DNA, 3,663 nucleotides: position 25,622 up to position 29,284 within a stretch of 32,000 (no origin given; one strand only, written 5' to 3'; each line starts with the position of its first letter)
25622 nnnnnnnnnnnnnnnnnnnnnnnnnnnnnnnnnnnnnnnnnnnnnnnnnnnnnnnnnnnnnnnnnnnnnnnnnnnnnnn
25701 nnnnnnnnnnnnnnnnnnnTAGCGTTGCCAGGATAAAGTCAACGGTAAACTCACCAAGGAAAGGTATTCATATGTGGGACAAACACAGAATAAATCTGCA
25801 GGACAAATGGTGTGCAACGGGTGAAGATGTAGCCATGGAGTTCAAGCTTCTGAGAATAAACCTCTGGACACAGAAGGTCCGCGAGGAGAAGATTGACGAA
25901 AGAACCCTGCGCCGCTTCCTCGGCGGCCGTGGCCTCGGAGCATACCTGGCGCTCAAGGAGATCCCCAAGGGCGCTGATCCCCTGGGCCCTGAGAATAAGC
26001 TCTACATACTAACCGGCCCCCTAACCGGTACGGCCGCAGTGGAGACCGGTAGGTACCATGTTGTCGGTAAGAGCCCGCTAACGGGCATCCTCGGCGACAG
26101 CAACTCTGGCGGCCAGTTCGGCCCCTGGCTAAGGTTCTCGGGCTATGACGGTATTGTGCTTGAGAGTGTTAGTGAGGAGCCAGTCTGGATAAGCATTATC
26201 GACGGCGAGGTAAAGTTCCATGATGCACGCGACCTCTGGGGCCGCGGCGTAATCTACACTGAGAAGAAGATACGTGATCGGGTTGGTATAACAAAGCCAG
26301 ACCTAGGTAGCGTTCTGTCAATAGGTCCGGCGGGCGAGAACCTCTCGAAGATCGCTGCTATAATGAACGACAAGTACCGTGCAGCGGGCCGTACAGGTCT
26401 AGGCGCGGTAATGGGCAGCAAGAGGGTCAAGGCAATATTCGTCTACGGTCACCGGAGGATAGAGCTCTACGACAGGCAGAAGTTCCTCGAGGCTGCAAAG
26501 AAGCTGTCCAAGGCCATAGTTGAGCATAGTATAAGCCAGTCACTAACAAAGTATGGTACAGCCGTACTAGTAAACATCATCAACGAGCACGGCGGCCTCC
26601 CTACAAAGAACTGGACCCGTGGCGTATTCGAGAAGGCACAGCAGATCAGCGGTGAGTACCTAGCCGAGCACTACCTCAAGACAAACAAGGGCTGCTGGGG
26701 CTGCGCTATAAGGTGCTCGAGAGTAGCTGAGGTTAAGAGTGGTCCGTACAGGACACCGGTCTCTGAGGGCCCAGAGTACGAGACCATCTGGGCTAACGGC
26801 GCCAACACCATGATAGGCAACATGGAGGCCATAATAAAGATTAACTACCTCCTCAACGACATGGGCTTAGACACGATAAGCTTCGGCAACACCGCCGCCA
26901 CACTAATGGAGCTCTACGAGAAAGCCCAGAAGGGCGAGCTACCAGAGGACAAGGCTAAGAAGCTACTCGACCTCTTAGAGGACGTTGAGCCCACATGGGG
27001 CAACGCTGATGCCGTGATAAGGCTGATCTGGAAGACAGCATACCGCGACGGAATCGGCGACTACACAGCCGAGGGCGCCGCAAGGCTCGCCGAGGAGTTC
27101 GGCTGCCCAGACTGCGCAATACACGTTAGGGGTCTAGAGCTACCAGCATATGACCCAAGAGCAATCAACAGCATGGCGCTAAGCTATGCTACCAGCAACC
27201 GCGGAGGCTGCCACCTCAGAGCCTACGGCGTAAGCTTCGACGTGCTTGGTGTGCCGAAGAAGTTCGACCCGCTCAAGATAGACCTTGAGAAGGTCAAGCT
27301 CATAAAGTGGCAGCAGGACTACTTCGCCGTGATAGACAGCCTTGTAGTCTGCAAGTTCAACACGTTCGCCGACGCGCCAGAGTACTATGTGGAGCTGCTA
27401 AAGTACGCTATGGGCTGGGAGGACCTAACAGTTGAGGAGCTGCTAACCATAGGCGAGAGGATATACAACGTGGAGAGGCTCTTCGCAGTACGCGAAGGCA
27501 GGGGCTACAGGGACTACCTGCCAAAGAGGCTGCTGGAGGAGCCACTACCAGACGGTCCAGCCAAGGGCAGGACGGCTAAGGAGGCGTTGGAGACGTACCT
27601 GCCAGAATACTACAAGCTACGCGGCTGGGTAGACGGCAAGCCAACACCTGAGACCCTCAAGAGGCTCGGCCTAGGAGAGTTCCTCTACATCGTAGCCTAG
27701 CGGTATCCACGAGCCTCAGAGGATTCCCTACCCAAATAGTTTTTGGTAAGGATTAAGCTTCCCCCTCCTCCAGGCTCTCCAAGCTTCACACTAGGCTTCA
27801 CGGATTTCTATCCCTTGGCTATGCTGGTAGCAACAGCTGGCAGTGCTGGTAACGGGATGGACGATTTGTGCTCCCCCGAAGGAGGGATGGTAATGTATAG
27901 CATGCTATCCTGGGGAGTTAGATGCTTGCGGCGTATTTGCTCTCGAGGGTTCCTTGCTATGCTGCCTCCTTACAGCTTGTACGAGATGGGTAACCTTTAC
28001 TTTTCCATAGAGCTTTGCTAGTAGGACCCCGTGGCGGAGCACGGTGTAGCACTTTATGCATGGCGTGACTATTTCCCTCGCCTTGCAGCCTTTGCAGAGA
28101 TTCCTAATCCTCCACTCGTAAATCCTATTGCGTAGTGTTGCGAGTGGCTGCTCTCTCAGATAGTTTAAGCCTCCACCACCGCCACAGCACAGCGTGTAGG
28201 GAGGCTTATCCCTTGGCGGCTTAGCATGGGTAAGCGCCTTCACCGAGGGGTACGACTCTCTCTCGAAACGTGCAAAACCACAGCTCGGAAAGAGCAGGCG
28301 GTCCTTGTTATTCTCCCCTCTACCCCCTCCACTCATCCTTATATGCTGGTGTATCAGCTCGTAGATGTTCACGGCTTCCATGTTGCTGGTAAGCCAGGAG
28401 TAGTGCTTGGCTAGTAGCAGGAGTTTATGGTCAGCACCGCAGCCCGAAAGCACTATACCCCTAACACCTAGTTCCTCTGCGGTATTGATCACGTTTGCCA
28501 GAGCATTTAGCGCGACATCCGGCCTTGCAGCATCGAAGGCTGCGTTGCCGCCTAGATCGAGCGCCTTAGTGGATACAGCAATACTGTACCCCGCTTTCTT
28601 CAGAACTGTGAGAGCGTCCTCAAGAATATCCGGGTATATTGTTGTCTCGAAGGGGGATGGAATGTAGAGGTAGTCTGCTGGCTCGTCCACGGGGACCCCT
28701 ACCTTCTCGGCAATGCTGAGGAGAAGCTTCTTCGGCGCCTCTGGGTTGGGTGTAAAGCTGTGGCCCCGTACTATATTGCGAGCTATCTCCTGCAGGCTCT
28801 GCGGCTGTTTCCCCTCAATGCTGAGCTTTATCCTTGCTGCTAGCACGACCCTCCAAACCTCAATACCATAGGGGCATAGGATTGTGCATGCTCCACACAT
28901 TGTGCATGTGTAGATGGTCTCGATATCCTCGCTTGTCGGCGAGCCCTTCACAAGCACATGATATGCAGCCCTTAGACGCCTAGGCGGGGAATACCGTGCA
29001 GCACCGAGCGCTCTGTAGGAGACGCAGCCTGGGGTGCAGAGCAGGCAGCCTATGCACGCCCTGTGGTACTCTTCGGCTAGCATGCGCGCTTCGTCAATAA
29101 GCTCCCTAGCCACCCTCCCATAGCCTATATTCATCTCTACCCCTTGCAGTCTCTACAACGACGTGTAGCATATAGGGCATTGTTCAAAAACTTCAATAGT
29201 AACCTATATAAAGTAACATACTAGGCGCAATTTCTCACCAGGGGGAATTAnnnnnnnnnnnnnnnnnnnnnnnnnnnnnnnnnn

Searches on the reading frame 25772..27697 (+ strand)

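Call 97: search_protein_families(library=pfam, proteins=[window:25772-27697:+], max_evalue=0.00001)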
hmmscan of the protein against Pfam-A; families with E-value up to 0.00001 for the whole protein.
window:25772-27697:+ (642 aa): 2 families
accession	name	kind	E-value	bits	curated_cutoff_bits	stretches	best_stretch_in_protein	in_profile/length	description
PF01314.23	AFOR_C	-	1.4e-142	475.8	27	1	240-634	1-385/385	Aldehyde ferredoxin oxidoreductase, domains 2 & 3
PF02730.20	AFOR_N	-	9.3e-77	257.7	29.8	1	25-226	2-198/199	Aldehyde ferredoxin oxidoreductase, N-terminal domain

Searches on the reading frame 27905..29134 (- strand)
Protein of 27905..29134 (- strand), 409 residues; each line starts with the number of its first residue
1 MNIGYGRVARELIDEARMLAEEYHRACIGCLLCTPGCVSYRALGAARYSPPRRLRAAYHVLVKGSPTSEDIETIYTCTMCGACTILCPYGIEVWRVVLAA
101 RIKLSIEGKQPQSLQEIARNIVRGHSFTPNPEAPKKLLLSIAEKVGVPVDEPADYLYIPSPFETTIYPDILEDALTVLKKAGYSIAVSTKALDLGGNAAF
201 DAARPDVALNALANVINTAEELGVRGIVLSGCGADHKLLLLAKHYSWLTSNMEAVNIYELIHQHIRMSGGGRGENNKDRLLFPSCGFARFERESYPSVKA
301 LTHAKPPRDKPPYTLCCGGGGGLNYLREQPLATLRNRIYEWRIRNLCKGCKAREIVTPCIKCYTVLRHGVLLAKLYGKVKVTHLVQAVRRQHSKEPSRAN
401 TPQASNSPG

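Call 97: search_protein_families(library=pfam, proteins=[window:27905-29134:-], max_evalue=0.00001)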
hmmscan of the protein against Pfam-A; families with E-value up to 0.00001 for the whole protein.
window:27905-29134:- (409 aa): 3 families
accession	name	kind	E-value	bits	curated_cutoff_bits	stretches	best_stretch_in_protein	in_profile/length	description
PF13183.11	Fer4_8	-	5.2e-11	43.4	27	1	25-91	3-68/68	4Fe-4S dicluster domain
PF13534.11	Fer4_17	-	4.5e-09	37.2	22.2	1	26-91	1-60/61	4Fe-4S dicluster domain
PF13187.11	Fer4_9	-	8.5e-06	26.1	27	1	26-90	1-50/52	4Fe-4S dicluster domain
